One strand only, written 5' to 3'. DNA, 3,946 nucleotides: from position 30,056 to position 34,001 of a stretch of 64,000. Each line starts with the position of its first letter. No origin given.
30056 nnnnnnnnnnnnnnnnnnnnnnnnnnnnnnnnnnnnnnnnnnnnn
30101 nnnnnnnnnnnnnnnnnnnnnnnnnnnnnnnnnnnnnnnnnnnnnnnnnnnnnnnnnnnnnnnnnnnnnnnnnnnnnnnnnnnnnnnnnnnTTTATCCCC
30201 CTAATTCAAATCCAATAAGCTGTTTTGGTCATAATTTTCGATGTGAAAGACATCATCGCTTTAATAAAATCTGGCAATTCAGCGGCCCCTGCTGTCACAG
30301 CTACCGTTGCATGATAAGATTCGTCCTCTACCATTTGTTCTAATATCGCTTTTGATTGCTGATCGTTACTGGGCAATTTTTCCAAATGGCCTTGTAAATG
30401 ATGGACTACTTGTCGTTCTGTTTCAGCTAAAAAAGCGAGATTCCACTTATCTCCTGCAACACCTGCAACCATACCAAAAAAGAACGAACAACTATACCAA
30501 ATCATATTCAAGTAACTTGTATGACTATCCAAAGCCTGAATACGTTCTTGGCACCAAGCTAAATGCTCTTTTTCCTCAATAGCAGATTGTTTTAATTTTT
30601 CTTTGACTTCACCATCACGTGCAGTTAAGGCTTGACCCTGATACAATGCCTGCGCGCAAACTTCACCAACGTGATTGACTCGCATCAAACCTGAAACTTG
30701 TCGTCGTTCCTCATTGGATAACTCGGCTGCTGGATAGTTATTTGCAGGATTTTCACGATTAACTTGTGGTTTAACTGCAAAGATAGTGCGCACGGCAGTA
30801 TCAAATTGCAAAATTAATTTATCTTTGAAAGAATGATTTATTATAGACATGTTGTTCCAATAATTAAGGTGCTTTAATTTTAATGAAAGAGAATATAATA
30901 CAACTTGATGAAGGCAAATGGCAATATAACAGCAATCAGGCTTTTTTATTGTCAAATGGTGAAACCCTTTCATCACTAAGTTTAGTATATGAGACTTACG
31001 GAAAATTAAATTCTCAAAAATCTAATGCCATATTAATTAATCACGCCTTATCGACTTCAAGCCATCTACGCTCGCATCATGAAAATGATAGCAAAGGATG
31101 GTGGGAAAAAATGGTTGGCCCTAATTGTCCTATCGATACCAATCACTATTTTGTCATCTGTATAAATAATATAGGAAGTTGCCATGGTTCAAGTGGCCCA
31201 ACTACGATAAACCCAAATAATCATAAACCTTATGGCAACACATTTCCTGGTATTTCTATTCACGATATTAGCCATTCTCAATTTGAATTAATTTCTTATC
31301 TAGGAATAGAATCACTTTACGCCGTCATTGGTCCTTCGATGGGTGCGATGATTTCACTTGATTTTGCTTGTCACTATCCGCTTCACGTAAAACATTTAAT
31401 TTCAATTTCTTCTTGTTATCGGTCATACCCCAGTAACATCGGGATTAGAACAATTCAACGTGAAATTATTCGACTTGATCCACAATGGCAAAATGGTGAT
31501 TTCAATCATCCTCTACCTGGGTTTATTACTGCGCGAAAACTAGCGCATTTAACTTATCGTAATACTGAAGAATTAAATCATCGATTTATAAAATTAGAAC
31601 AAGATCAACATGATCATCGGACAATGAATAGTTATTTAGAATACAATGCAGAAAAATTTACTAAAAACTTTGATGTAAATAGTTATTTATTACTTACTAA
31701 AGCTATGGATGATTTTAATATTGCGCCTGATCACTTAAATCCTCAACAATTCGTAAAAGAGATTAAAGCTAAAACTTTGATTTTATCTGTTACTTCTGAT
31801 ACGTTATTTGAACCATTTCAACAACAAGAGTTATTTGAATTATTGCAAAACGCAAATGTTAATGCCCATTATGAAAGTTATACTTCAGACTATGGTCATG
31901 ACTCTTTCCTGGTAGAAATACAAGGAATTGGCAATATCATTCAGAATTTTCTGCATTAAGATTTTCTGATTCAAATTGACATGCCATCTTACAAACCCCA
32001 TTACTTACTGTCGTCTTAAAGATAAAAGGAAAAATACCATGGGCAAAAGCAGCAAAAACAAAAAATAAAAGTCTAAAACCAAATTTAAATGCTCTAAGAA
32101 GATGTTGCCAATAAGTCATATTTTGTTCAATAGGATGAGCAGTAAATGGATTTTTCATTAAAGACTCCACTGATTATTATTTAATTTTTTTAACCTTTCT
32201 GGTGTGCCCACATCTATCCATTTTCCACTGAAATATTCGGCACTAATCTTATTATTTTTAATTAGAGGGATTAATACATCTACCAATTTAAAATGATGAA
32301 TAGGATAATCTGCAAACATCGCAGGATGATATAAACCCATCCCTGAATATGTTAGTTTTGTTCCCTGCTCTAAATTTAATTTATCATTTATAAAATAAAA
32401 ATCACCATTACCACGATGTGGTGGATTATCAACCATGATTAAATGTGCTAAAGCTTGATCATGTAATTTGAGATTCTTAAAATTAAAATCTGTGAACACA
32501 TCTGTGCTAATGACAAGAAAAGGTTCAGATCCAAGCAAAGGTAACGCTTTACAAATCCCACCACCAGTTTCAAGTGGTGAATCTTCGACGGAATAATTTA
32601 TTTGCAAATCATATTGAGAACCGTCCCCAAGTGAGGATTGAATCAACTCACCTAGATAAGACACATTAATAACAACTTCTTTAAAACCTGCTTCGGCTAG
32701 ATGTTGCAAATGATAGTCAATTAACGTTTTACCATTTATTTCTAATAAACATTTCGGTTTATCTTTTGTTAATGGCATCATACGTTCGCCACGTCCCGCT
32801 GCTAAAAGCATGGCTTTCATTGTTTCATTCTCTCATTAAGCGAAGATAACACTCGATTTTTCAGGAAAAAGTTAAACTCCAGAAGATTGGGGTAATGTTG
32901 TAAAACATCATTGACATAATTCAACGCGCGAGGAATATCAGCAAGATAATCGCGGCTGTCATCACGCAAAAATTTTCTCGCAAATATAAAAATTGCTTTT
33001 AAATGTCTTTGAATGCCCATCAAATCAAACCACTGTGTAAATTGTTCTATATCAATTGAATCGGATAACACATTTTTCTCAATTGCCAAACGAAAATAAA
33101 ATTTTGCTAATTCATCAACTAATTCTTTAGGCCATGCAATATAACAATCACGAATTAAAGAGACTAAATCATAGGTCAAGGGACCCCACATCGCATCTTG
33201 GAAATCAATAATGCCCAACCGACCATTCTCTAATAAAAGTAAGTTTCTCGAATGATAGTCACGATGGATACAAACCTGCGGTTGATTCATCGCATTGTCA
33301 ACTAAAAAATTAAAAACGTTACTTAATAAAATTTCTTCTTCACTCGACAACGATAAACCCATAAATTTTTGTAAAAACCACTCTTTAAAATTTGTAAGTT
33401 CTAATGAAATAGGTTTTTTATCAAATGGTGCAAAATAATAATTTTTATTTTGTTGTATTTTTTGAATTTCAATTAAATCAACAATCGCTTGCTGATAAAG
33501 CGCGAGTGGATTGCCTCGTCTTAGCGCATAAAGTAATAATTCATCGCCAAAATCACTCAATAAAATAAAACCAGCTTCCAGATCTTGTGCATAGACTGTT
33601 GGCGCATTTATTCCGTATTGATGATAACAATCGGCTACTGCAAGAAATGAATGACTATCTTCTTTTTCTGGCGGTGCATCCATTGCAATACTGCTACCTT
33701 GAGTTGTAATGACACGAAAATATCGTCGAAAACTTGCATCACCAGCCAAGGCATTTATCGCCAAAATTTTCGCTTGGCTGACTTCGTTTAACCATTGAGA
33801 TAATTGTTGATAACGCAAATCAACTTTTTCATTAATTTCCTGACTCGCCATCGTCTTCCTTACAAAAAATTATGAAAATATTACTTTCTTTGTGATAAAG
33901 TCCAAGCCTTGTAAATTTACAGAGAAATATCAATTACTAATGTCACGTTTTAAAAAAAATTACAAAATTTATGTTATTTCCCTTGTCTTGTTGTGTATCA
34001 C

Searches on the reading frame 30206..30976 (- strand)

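Call 14: search_protein_families(library=pfam, proteins=[window:30206-30976:-])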
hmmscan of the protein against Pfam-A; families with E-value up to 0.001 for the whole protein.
window:30206-30976:- (256 aa): 2 families
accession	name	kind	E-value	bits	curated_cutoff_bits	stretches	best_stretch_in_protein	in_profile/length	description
PF03232.19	COQ7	-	1.3e-42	145.7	23.5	1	94-253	3-169/169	Ubiquinone biosynthesis protein COQ7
PF02915.23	Rubrerythrin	-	5.9e-05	23.9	22.8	1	103-224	8-131/137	Rubrerythrin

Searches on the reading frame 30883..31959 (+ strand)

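Call 15: search_protein_families(library=pfam, proteins=[window:30883-31959:+])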
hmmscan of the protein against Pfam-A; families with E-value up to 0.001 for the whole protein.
window:30883-31959:+ (358 aa): 3 families
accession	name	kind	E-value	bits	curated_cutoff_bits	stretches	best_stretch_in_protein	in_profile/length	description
PF00561.26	Abhydrolase_1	-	3.1e-18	66.8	25.8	1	48-344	1-243/245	alpha/beta hydrolase fold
PF12146.15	Hydrolase_4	-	1.4e-05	25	27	1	147-328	79-224/239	Serine aminopeptidase, S33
PF00756.26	Esterase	-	0.00077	19.7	22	0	146-206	117-169/251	Putative esterase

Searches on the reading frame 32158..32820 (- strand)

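Call 15: search_protein_families(library=pfam, proteins=[window:32158-32820:-])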
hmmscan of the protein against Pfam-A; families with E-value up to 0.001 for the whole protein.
window:32158-32820:- (220 aa): 3 families
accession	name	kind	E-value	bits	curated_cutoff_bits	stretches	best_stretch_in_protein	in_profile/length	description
PF00483.29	NTP_transferase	-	2.3e-25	90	21.2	1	2-122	1-126/245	Nucleotidyl transferase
PF12804.13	NTP_transf_3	-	3.8e-12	47.1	27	1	3-108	1-96/160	MobA-like NTP transferase domain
PF01128.25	IspD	-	0.00021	21.6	27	1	2-54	2-52/221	2-C-methyl-D-erythritol 4-phosphate cytidylyltransferase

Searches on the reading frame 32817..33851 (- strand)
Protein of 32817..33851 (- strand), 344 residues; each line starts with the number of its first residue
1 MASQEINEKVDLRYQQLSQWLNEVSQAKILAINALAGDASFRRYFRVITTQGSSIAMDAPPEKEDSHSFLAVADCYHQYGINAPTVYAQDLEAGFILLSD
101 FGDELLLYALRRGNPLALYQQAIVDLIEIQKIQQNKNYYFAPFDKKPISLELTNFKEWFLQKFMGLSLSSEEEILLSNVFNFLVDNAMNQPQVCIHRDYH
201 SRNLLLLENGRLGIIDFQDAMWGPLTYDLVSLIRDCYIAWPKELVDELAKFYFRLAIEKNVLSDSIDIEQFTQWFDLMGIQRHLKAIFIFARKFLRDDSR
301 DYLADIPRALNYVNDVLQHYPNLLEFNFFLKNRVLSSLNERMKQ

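Call 15: search_protein_families(library=pfam, proteins=[window:32817-33851:-])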
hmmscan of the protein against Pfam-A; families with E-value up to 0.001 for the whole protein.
window:32817-33851:- (344 aa): 2 families
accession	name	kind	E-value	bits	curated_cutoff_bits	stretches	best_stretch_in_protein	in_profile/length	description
PF01636.29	APH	-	1.5e-27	97.4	23.2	1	32-253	2-230/239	Phosphotransferase enzyme family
PF02958.26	EcKL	-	0.00028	20.8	22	1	183-254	206-283/294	Ecdysteroid kinase-like family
